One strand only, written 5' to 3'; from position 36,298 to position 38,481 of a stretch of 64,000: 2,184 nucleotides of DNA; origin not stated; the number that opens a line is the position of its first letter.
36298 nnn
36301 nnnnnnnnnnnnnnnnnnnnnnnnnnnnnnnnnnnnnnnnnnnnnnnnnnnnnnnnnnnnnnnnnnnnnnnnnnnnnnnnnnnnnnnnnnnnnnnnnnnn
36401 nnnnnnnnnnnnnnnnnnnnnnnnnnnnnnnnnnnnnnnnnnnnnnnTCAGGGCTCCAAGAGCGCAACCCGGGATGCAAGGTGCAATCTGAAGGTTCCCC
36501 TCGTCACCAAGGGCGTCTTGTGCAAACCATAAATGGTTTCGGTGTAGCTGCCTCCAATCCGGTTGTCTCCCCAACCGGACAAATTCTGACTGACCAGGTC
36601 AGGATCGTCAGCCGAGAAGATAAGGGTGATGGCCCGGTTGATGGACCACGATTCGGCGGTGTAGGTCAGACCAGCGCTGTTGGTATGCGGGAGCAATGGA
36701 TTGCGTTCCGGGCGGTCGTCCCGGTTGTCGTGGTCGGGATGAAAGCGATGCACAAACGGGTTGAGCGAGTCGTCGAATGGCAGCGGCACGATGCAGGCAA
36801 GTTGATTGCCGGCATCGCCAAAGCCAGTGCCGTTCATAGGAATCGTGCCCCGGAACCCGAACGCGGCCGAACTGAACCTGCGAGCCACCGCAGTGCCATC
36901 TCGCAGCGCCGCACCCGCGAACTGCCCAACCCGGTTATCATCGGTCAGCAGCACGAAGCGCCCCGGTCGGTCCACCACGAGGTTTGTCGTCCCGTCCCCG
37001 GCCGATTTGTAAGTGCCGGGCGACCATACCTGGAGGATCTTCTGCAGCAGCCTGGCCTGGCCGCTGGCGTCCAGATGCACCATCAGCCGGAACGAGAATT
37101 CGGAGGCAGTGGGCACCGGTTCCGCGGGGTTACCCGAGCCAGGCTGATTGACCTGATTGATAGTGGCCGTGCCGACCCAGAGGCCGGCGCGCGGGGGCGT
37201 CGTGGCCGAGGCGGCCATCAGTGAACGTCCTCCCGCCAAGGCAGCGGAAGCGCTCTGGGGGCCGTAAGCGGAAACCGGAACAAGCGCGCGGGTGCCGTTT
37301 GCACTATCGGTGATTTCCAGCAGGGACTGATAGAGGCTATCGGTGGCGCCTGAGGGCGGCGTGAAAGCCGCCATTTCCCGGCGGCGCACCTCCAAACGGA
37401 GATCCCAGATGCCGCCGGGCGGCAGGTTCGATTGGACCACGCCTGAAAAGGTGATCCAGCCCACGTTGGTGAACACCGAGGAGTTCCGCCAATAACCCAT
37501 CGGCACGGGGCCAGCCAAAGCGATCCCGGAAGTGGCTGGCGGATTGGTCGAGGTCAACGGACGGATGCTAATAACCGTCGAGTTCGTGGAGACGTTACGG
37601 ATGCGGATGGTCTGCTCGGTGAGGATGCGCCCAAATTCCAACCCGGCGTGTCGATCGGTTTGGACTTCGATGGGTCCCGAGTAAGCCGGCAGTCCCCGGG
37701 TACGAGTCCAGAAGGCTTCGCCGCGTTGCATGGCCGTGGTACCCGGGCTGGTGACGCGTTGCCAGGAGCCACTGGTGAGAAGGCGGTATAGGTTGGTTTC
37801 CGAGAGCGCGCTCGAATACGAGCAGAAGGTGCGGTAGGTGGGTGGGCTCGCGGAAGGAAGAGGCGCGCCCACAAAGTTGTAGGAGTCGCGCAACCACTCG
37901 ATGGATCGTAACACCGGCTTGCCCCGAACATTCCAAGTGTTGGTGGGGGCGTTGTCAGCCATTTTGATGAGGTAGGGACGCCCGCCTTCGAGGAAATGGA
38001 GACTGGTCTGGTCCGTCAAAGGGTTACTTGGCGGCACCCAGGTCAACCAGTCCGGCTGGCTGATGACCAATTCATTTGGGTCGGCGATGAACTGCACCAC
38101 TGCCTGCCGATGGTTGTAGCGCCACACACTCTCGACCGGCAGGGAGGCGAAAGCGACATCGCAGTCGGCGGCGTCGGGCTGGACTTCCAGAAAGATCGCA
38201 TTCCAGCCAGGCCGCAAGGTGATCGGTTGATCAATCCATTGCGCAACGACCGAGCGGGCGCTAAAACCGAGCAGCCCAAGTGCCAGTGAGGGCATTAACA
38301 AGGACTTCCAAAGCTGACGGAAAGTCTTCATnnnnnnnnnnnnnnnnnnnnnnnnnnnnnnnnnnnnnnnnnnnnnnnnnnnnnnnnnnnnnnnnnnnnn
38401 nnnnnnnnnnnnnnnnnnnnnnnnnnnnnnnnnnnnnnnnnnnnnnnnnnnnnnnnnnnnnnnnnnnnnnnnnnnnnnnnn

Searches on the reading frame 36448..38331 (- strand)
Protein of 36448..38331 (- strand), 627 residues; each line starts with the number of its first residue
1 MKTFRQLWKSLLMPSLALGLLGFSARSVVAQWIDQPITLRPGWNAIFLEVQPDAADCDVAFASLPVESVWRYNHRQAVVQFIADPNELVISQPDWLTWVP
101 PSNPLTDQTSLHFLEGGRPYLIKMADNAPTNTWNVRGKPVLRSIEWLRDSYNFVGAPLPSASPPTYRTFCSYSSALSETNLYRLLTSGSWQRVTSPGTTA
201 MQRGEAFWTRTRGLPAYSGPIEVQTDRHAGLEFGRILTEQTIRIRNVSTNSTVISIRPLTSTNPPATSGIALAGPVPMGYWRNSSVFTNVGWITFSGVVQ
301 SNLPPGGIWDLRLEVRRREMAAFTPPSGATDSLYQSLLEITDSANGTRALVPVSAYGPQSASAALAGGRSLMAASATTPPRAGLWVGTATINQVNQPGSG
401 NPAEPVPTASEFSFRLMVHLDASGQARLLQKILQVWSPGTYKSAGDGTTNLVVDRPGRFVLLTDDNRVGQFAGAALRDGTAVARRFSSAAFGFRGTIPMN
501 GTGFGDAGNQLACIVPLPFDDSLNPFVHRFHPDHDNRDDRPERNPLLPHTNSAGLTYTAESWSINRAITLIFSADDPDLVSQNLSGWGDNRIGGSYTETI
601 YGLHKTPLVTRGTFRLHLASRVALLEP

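Call 11: search_protein_families(library=pfam, proteins=[window:36448-38331:-], max_evalue=0.01)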
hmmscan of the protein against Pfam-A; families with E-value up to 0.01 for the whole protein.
window:36448-38331:- (627 aa): 0 families

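Call 13: find_homologous_proteins(query=window:36448-38331:-, max_evalue=0.00001)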
Query window:36448-38331:- (627 aa): 400 proteins with E <= 0.00001 among 8000 candidates; the best 120 are listed.
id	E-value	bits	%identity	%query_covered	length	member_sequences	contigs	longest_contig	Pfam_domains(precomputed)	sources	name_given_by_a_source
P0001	0.0e+0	1433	100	100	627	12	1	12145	-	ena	-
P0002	9.5e-218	743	56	95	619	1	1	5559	-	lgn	-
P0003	9.6e-210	716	54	95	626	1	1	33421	-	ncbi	-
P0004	2.5e-207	708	54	100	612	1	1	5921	-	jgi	jgi:hypothetical protein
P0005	1.8e-204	699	53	97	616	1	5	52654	-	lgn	-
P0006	3.6e-203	695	54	95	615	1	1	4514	-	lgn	-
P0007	5.3e-200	684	52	98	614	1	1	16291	-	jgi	-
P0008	5.9e-199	681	53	97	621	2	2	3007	-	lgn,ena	-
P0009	3.4e-197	675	54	96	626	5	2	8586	-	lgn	-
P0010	1.1e-194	666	52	95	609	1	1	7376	-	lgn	-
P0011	3.7e-194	665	52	95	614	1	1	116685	-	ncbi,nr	ncbi:MAG: hypothetical protein JNN07_07800 [Verrucomicrobiales bacterium]|nr:hypothetical protein [V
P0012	1.1e-188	647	51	95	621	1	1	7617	-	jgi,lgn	jgi:hypothetical protein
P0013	7.2e-188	644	53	95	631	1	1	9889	-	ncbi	-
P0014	1.2e-187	643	49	96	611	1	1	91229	-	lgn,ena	-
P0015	1.7e-187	643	50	99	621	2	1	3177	-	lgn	-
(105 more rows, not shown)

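Call 15: find_related_loci(query=A1, collection=genome_contigs, flank=6000)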
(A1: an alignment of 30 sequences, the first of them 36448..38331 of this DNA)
Query A1 (627 aa) in genome_contigs; peptide patterns used: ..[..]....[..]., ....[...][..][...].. (x = any residue, [..] = any of these).
597 stretches matched a pattern (row limit reached: there are more); 555 encode a relative of the query (tblastn E <= 1e-3); the best 80 are kept; 80 distinct loci.
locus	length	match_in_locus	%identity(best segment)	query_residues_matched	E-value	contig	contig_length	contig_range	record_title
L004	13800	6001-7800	54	29-625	0e+0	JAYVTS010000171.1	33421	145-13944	MAG: Verrucomicrobiota bacterium isolate GL74_UP_concoct_47 GL74_UP_concoct_47_170, whole genome shotgun sequence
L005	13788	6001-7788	49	16-625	0e+0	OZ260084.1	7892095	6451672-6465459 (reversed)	MAG: Limisphaerales bacterium isolate NI281-mx-bin16 genome assembly, chromosome: 1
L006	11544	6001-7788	46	16-625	8e-161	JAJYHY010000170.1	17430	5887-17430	MAG: bacterium isolate DBS2-1.bin101 NODE_5848_length_17430_cov_1.488701, whole genome shotgun sequence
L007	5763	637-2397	44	24-625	9e-157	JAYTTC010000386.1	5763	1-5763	MAG: Verrucomicrobiales bacterium isolate GFS_5300 GFS_5300_385, whole genome shotgun sequence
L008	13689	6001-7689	44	30-625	4e-147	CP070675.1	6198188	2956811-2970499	MAG: Phycisphaerales bacterium isolate bin71 chromosome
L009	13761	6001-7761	42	2-625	1e-143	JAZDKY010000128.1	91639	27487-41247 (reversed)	MAG: bacterium isolate MEGAHIT-group-0.556 k141_4003278, whole genome shotgun sequence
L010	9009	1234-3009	43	16-625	1e-138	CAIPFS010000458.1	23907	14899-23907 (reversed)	MAG: uncultured Verrucomicrobia bacterium isolate Umea1_bin-3761 genome assembly, contig: bin-3761:458/731, whole genome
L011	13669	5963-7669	42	30-625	4e-131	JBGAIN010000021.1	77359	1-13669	MAG: Limisphaerales bacterium isolate MAG_MBR_H125.5 MBRH125-5_opera_contig_1354, whole genome shotgun sequence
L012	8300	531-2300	40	30-627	9e-127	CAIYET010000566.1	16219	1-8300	MAG: Candidatus Hydrogenedentes bacterium isolate MJ-time_bin-1056 genome assembly, contig: bin-1056:0566/1133, whole ge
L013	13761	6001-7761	42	2-616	2e-125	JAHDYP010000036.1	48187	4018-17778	MAG: Verrucomicrobia bacterium isolate VER2 NODE_1475_length_48187_cov_6.214140, whole genome shotgun sequence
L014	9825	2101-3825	41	30-626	4e-125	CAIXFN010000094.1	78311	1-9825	MAG: uncultured Pedosphaera sp. isolate Umea2p3_bin-0208 genome assembly, contig: bin-0208:094/118, whole genome shotgun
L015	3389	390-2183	38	30-625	4e-128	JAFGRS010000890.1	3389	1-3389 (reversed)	MAG: Lentisphaeria bacterium isolate Zod_Metabat.847 k87_12673958, whole genome shotgun sequence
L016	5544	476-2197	37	6-625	5e-121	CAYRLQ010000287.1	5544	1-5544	MAG TPA_asm: uncultured Nitrospiraceae bacterium isolate binchicken_co100_346 genome assembly, contig: NODE_23564_length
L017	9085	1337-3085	38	4-626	4e-118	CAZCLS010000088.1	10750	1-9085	MAG TPA_asm: uncultured bacterium isolate SRP178699_co1_462 genome assembly, contig: NODE_8417_length_10750_cov_6.933801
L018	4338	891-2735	38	1-626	1e-118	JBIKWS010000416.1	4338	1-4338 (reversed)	MAG: Cyanophyceae cyanobacterium isolate ME2015-09-13_3300035666_group6_bin94 Rohwer_bin2692_scaffold_38768_c1, whole ge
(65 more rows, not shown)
